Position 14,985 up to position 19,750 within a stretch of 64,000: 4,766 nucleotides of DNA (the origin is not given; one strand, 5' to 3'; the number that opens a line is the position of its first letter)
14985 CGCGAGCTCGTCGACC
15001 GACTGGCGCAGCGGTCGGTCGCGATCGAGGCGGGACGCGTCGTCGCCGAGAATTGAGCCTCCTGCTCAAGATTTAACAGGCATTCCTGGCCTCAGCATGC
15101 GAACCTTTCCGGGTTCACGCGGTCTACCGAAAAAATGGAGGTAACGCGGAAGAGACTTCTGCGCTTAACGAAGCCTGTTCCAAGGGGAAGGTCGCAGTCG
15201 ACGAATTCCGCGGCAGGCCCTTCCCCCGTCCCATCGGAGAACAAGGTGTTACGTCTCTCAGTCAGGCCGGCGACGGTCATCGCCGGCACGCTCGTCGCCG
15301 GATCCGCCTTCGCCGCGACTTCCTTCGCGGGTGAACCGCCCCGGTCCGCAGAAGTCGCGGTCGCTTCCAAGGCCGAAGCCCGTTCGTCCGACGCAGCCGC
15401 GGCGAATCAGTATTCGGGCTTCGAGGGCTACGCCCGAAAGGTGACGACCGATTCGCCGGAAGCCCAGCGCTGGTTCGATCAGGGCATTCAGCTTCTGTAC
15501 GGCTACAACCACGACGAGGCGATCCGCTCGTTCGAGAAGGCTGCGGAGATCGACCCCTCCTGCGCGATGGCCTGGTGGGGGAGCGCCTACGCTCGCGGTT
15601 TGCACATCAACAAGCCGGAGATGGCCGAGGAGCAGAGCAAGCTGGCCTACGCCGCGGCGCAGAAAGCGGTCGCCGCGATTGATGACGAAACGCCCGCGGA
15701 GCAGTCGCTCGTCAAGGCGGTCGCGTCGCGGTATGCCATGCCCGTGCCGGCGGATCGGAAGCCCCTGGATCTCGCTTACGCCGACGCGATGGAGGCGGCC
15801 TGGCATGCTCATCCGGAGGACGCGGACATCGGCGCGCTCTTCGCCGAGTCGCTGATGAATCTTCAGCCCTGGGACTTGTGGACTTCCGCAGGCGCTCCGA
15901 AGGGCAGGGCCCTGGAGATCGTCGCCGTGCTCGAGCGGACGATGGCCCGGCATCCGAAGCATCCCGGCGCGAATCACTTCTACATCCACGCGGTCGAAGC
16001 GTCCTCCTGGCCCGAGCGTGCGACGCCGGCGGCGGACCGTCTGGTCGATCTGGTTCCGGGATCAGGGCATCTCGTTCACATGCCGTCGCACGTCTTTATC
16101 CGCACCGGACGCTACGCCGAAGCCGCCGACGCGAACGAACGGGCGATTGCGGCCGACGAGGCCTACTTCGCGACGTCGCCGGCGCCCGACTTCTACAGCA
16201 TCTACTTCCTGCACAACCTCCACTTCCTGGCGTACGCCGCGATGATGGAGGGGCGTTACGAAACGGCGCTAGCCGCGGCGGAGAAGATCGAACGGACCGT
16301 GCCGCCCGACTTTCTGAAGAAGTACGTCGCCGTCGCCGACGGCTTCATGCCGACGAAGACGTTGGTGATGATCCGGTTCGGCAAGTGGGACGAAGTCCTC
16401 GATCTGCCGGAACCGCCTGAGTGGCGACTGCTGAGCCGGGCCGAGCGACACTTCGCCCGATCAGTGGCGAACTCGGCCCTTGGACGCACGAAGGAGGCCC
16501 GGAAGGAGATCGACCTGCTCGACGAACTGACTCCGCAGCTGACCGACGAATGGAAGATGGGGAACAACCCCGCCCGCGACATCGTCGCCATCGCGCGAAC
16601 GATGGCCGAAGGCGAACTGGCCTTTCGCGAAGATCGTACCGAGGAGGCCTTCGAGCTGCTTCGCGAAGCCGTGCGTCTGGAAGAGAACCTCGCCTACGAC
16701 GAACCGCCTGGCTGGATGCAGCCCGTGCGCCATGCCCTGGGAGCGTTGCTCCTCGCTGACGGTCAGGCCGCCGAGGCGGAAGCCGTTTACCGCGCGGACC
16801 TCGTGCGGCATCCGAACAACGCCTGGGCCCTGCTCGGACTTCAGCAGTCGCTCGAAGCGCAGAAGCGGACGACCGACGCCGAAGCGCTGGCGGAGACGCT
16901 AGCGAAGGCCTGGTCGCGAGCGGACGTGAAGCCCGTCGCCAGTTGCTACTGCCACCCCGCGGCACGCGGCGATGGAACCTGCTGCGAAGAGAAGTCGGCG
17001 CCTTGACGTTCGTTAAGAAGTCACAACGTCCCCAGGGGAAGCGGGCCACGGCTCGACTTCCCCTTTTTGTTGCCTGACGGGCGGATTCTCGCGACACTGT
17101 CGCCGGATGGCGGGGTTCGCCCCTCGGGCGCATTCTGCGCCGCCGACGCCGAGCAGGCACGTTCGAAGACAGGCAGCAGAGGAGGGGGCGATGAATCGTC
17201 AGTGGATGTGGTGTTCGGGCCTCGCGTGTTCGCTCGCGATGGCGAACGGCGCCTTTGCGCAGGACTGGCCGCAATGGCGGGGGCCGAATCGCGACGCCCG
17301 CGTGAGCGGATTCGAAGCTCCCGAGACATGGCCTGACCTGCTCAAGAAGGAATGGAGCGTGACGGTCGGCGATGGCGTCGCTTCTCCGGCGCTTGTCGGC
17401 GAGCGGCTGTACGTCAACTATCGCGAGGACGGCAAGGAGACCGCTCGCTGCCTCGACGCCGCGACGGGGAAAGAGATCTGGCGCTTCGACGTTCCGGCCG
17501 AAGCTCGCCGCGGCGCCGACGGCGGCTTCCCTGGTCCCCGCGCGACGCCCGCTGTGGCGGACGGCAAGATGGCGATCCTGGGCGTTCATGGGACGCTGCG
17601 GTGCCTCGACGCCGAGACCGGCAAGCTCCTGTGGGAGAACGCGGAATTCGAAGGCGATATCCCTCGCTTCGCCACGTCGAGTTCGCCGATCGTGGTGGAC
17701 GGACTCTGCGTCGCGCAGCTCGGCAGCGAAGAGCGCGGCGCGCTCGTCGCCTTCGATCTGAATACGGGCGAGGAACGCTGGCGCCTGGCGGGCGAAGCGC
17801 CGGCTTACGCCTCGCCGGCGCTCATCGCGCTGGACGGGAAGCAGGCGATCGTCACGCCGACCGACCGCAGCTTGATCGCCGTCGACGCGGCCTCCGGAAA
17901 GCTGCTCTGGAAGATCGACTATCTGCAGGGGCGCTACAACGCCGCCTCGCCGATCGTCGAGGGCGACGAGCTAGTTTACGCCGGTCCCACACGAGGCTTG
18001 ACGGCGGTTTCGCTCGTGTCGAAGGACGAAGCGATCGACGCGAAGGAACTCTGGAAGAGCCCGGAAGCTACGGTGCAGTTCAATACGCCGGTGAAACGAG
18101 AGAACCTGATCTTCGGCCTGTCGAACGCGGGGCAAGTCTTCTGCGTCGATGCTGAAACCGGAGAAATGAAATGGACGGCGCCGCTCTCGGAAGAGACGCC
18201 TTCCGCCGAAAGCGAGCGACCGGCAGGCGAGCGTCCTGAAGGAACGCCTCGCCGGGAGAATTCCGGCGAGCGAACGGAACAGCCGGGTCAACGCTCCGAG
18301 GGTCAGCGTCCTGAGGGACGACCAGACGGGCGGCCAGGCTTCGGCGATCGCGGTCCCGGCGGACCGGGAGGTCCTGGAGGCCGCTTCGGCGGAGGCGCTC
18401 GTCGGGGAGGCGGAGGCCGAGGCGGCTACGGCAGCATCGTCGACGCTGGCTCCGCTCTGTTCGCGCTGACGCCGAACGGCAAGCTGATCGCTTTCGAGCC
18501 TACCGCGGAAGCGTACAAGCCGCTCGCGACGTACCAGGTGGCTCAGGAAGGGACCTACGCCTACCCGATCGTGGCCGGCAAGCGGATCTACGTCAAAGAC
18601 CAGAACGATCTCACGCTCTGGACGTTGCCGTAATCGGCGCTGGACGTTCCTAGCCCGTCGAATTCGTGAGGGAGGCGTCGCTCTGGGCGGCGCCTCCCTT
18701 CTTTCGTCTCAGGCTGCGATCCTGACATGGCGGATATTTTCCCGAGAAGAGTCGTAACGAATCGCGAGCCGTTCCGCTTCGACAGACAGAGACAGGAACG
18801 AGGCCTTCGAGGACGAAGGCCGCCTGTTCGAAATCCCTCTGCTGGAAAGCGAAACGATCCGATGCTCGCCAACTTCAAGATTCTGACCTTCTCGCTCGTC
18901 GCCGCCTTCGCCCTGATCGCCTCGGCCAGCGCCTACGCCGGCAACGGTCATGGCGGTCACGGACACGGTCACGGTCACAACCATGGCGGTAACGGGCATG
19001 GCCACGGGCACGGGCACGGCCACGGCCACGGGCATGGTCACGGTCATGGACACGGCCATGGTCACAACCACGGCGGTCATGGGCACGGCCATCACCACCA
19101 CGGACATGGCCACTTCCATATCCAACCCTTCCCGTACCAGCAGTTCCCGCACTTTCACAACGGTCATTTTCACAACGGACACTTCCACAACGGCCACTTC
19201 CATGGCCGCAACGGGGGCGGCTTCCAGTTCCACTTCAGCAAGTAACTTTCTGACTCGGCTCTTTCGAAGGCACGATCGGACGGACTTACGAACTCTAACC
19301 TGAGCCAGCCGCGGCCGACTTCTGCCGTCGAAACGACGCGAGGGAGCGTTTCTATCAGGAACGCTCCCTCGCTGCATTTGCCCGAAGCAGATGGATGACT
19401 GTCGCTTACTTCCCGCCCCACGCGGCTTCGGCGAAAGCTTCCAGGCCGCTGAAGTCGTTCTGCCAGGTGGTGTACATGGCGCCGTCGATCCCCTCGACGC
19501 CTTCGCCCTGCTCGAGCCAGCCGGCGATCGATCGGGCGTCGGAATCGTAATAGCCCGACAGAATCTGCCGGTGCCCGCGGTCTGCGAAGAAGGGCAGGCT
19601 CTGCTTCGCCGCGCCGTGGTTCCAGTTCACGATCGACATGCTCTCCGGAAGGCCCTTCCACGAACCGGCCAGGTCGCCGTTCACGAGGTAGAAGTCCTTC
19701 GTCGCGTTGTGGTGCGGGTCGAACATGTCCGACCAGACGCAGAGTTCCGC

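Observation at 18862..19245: Secreted (His-Gly)n/FHNGH repeat protein encoded on a hexanucleotide microsatellite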

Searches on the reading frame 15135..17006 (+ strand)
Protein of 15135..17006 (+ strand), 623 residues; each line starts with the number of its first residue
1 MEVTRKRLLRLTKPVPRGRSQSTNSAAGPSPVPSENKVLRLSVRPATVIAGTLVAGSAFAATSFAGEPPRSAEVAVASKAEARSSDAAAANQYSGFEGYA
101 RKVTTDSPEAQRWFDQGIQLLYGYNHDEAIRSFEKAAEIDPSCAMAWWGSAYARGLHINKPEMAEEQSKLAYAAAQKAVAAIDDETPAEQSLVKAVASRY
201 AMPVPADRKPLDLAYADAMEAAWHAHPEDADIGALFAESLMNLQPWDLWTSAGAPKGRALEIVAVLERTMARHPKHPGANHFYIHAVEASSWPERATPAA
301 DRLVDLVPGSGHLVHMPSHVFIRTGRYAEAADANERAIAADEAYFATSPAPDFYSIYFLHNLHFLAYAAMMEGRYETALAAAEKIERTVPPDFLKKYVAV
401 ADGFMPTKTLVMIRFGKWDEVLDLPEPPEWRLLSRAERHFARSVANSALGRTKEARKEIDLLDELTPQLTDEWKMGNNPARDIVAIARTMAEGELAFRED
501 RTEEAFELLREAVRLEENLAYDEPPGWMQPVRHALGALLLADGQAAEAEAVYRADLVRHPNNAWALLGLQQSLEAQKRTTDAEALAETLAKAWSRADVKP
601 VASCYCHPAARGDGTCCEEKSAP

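Call 7: search_protein_families(library=pfam, proteins=[window:15135-17006:+], max_evalue=0.01)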
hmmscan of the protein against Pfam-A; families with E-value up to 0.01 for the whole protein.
window:15135-17006:+ (623 aa): 7 families
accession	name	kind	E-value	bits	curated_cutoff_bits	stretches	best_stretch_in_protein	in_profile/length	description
PF07719.23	TPR_2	-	2.9e-12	46.1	27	1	111-142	2-33/34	Tetratricopeptide repeat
PF13181.12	TPR_8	-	4.2e-07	30.1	25.7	0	125-142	16-33/34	Tetratricopeptide repeat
PF14559.12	TPR_19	-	5.3e-07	30.3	25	1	539-591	1-53/68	Tetratricopeptide repeat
PF13428.12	TPR_14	-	2.2e-06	28.2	23.5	0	532-569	4-41/44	Tetratricopeptide repeat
PF13432.12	TPR_16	-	0.00038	21.3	32.7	0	115-153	2-40/65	Tetratricopeptide repeat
PF00515.34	TPR_1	-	0.00063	19.9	27.8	0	125-143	16-34/34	Tetratricopeptide repeat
PF13414.12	TPR_11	-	0.0084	16.2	26.8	0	126-151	10-35/42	TPR repeat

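Call 40: search_protein_families(library=ncbifam, proteins=[window:15135-17006:+], max_evalue=0.001)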
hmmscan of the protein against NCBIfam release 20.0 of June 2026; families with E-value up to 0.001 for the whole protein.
window:15135-17006:+ (623 aa): 3 families
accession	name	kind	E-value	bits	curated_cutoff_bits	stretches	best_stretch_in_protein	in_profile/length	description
NF052415.1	T3SS_chap_SctY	equivalog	6.4e-05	23.4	70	0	272-339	35-105/106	type III secretion apparatus assembly chaperone SctY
TIGR04510.1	mod_pep_cyc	subfamily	7.9e-05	21.3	400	1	102-174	390-459/814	putative peptide modification system cyclase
NF040959.1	MamA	equivalog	0.00022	20.7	200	0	255-342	49-136/204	magnetosome protein MamA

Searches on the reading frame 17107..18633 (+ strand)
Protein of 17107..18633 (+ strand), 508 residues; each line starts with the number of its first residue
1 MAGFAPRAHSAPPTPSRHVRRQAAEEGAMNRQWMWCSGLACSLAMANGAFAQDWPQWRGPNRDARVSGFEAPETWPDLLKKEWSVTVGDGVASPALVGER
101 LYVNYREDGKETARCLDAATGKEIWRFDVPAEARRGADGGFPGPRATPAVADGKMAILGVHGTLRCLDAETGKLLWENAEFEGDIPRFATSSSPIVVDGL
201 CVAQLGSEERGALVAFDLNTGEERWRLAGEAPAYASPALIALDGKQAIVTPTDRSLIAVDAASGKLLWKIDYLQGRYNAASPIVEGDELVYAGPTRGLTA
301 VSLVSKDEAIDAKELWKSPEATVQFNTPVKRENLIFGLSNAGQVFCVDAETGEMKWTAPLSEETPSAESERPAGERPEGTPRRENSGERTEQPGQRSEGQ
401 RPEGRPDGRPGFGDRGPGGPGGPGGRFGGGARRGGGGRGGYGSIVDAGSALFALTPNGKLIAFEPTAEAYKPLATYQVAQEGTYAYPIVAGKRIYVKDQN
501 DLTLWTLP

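Call 7: search_protein_families(library=pfam, proteins=[window:17107-18633:+], max_evalue=0.01)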
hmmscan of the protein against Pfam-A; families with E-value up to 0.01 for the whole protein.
window:17107-18633:+ (508 aa): 5 families
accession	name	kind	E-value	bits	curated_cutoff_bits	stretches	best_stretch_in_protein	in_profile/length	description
PF13360.13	PQQ_2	-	1.6e-34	120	27.6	2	83-231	17-148/233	Outer membrane protein assembly factor BamB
PF01011.28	PQQ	-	1.2e-18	67.7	26.7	2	192-248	540-595/595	Glucose/ethanol/alcohol dehydrogenase, beta-propeller domain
PF13570.13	Beta-prop_ACSF4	-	2.9e-17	63.5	133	1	112-364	72-304/329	Beta-alanine-activating enzyme, beta-propeller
PF25293.1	Beta-prop_EMC1_N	-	0.0051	17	34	0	209-366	39-201/219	EMC1 N-terminal beta-propeller domain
PF23727.1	Beta-prop_FAM234A_B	-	0.0096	14.9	26.4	0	247-276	93-122/467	FAM234A/B beta-propeller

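Call 9: search_protein_families(library=ncbifam, proteins=[window:17107-18633:+], max_evalue=0.01)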
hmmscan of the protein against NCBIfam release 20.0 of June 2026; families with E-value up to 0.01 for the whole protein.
window:17107-18633:+ (508 aa): 9 families
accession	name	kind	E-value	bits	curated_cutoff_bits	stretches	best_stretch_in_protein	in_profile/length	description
TIGR03300.1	assembly_YfgL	equivalog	9.3e-25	87.1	285.2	2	145-361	58-270/377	outer membrane protein assembly factor BamB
NF008351.0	PRK11138.1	equivalog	6.5e-19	67.7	423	1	80-233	45-192/394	outer membrane protein assembly factor BamB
TIGR03075.1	PQQ_enz_alc_DH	subfamily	1.2e-17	63.8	480.05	1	90-227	60-197/530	PQQ-dependent dehydrogenase, methanol/ethanol family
TIGR04528.1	acido_non_PQQ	subfamily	1.1e-12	47.5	650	2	112-229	68-181/493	acido-empty-quinoprotein group A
NF053615.1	SerThrKinAfsKStmc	equivalog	1.2e-12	47.3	1300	1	83-292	597-789/809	protein serine/threonine kinase AfsK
TIGR03074.1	PQQ_membr_DH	subfamily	1.4e-09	36.3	832.65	0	320-362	202-243/783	membrane-bound PQQ-dependent dehydrogenase, glucose/quinate/shikimate family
NF041516.1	PA2928_fam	subfamily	6.2e-09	35.7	70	1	213-383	71-236/376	PA2928 family protein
NF040673.1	PLuB_PQQ_rpt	exception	1.7e-07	30.6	250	1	209-271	265-326/395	PLuB system PQQ-binding repeat protein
NF050114.1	Rv3212_fam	equivalog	0.00014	21.2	150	0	313-357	55-96/393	Rv3212 family protein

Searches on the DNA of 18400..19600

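Call 24: search_rna_families(source=window, start=18400, end=19600, threshold=evalue, max_evalue=1)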
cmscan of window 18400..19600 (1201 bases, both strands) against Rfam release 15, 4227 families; matches with E-value up to 1: 3.
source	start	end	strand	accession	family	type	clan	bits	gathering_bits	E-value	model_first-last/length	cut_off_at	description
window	18919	19016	-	RF03685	MIR9677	Gene; miRNA;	-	20.1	90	0.9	1-87/87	no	MIR9677 microRNA precursor family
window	18963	19121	-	RF04141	MIR8622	Gene; miRNA;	-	18.5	197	0.99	1-212/212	no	MIR8622 microRNA precursor family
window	18888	18948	-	RF01276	sR53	Gene; snRNA; snoRNA; CD-box;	-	15.3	49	0.91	1-60/60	no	Small nucleolar RNA sR53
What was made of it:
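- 19263..19372 (+): Conserved structured 3' UTR. A long stem (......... 19263-19271 pairs with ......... 19324-19332) is followed by a 13-bp terminator hairpin (19338-19372) shared with the convergent 573-aa gene. No Rfam match (call 24).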

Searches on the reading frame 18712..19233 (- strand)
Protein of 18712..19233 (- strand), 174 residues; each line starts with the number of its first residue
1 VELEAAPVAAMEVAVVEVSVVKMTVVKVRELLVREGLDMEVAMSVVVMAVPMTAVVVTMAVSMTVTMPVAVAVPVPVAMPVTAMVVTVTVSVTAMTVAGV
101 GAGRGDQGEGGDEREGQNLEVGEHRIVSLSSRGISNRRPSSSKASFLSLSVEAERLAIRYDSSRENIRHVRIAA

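Call 43: list_cluster_members(proteins=[window:18712-19233:-, window:18712-19377:-, window:18862-19242:+, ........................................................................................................, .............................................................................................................])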
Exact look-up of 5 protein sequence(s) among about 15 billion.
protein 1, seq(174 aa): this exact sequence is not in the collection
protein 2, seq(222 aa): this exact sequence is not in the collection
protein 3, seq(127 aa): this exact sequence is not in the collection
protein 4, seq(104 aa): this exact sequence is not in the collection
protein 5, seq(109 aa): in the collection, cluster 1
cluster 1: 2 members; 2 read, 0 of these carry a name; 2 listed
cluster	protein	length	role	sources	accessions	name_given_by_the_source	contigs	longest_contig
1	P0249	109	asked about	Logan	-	-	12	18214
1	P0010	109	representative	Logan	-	-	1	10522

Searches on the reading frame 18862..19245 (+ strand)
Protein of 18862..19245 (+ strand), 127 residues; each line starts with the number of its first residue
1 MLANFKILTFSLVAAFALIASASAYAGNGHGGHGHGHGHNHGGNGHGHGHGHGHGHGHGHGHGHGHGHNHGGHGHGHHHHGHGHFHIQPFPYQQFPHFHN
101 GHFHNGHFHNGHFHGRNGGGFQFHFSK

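Call 7: search_protein_families(library=pfam, proteins=[window:18862-19245:+], max_evalue=0.01)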
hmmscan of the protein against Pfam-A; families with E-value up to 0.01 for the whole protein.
window:18862-19245:+ (127 aa): 1 family
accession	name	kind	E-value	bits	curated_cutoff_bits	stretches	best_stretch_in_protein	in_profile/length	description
PF22807.2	TrAA12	-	0.00018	20.4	30.9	1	19-73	377-433/463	TrAA12-like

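Call 8: find_encoding_contigs(protein=window:18862-19245:+, flank=10000, max_places=6)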
Protein window:18862-19245:+ (127 aa): no gene with exactly this product is on record in the collection.

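Call 9: search_protein_families(library=ncbifam, proteins=[window:18862-19245:+], max_evalue=0.01)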
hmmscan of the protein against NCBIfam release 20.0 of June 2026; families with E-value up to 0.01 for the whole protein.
window:18862-19245:+ (127 aa): 0 families

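Call 10: find_homologous_proteins(query=window:18862-19245:+, max_evalue=0.001)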
Query window:18862-19245:+ (127 aa): 9 proteins with E <= 0.001 among 8000 candidates.
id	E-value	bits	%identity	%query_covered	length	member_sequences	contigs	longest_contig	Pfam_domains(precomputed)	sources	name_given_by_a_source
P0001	2.2e-5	42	-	-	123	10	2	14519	-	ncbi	-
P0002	7.1e-5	40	-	-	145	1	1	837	-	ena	-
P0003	1.7e-4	39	-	-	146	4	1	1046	-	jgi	jgi:hypothetical protein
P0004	2.2e-4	39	48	47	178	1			-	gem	-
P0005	2.9e-4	38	-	-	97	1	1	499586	PF07172.17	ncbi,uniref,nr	ncbi:hypothetical protein C1H46_028029 [Malus baccata]|uniref:Phase-change related protein n=1 Tax=M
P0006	3.4e-4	38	29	67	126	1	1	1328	-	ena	-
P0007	5.7e-4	37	41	13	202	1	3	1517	PF02535.29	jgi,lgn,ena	-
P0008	7.0e-4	37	54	17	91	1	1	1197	-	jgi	jgi:hypothetical protein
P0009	7.9e-4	37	-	-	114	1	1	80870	PF01545.27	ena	-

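Call 18: search_protein_representatives(protein=window:18862-19245:+)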
Query: 127 residues. Proteins with E-value up to 0.001 (for the whole library): 123; up to 1e-10: 1; up to 1e-30: 0. The best 123 are listed.
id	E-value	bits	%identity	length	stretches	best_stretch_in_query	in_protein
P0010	1.6e-14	70.0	60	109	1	1-127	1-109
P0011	8.0e-08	48.2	46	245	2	10-79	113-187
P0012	1.5e-07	47.3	62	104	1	31-79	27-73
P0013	3.3e-07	46.2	76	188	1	13-68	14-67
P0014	6.4e-07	45.3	57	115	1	10-80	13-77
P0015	9.0e-07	44.8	57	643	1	10-86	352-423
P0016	1.3e-06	44.3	59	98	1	5-74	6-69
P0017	2.0e-06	43.7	54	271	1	19-76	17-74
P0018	2.2e-06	43.5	61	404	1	32-87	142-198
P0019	3.0e-06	43.1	42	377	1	6-100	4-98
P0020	4.2e-06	42.6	70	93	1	8-70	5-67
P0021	4.9e-06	42.4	55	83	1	11-73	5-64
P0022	4.9e-06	42.4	57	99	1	10-84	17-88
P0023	5.4e-06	42.3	63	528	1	31-73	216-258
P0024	6.3e-06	42.1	60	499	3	23-78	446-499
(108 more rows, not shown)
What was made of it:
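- On New orphan family (window protein plus the 109-aa and 104-aa orthologues): The phmmer full-length match to P0010 has E = 1.6e-14 (call 18).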

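Call 20: find_encoding_contigs(protein=P0010, flank=10000, max_places=10)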
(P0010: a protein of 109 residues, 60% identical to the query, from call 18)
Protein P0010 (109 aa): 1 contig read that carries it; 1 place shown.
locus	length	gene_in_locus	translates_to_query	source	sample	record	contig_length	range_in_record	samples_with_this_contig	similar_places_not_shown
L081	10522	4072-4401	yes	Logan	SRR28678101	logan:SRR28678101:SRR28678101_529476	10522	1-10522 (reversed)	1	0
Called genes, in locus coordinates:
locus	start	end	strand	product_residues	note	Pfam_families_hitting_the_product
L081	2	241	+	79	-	?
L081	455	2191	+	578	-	PF07719:TPR_2 (faint), PF13428:TPR_14 (faint), PF14559:TPR_19 (faint)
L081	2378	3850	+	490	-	PF13360:PQQ_2, PF01011:PQQ (faint), PF13570:Beta-prop_ACSF4, PF13360:PQQ_2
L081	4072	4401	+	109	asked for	-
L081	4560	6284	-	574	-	-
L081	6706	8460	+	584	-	PF04471:Mrr_cat, PF22722:NA-iREase1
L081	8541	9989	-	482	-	PF04966:OprB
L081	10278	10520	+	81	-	?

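Call 23: find_homologous_proteins(query=P0010, max_evalue=0.01)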
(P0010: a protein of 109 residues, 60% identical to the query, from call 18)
Query P0010 (109 aa): 1 proteins with E <= 0.01 among 3 candidates.
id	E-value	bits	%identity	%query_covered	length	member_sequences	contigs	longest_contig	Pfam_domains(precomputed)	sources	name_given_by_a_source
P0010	4.5e-68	245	100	100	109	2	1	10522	-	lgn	-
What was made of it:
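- Tried and rejected: The same search with the repeat-free orthologue P0010 found only itself (call 23).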

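Call 35: find_related_loci(query=A4, collection=metagenome_contigs, flank=4000)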
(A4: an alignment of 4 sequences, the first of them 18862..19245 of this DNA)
Query A4 (127 aa) in metagenome_contigs; peptide patterns used: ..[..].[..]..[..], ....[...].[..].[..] (x = any residue, [..] = any of these).
391 stretches matched a pattern; 1 encode a relative of the query (tblastn E <= 1e-3); 1 distinct loci.
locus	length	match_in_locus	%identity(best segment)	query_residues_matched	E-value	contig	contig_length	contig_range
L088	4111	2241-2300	94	97-114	2e-6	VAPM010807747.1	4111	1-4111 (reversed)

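Call 54: predict_structure(alignment_id=A1)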
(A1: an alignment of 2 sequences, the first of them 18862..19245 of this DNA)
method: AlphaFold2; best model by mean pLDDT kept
length: 127 residues; sequences in the alignment: 2
mean_pLDDT: 49.1   pTM: 0.21
mean pLDDT of the five models: 49.1, 47.6, 46.0, 45.2, 45.0
residues with pLDDT >= 90: 0; 70-90: 16; 50-70: 26; < 50: 85
segments of 3 or more residues with pLDDT < 50: 30-104, 118-127
pLDDT, mean of each block of 10 residues (from residue 1): 69 81 59 42 39 40 44 42 38 38 49 51 43
secondary structure, 60 per line:
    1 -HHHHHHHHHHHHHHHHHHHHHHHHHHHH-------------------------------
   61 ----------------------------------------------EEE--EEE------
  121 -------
elements in order: H2-29 E107-109 E112-114
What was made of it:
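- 18862..18939 (+): Sec-type signal peptide, residues 1-26 (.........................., cleavage before G27). It is the only confident AlphaFold helix (call 54).
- On Metal-transporter His-rich loops (CDF/ZIP/NicO): No Pfam domain was found, and the only hydrophobic segment is the signal peptide (calls 7, 54).
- Checked: AlphaFold models residues 2-29 as the only confident helix (call 54).
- The mature part has pLDDT below 50 (call 54). The disorder call rests on a two-sequence alignment (call 54).
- Tried and rejected: The AlphaFold model is too low in confidence (pLDDT 49) for a fold search (call 54), so none was run.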

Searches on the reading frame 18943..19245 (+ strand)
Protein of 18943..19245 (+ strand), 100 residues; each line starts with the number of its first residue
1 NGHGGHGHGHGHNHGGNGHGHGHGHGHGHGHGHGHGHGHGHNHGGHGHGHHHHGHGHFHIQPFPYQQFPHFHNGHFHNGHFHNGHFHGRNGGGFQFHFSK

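Call 46: search_solved_structures(query=window:18943-19245:+, max_evalue=1)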
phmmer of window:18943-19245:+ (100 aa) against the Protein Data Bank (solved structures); distinct sequences matched with E-value up to 1: 4.
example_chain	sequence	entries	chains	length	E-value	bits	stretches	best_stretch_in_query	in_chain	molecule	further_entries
5opt_n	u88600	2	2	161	0.056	16.7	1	14-51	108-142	40S ribosomal protein S10, putative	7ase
8a3w_SN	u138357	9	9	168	0.096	16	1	6-41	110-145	Putative 40S ribosomal protein S10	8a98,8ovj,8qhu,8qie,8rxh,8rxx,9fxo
7too_AGR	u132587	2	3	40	0.2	14.9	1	7-42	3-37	ALS-FTD-associated dipeptide repeat protein, GR20 | GR20, ALS/FTD dipeptide repeat protein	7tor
4v8m_AD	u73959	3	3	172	0.37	14.1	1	4-47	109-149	40S RIBOSOMAL PROTEIN S10, PUTATIVE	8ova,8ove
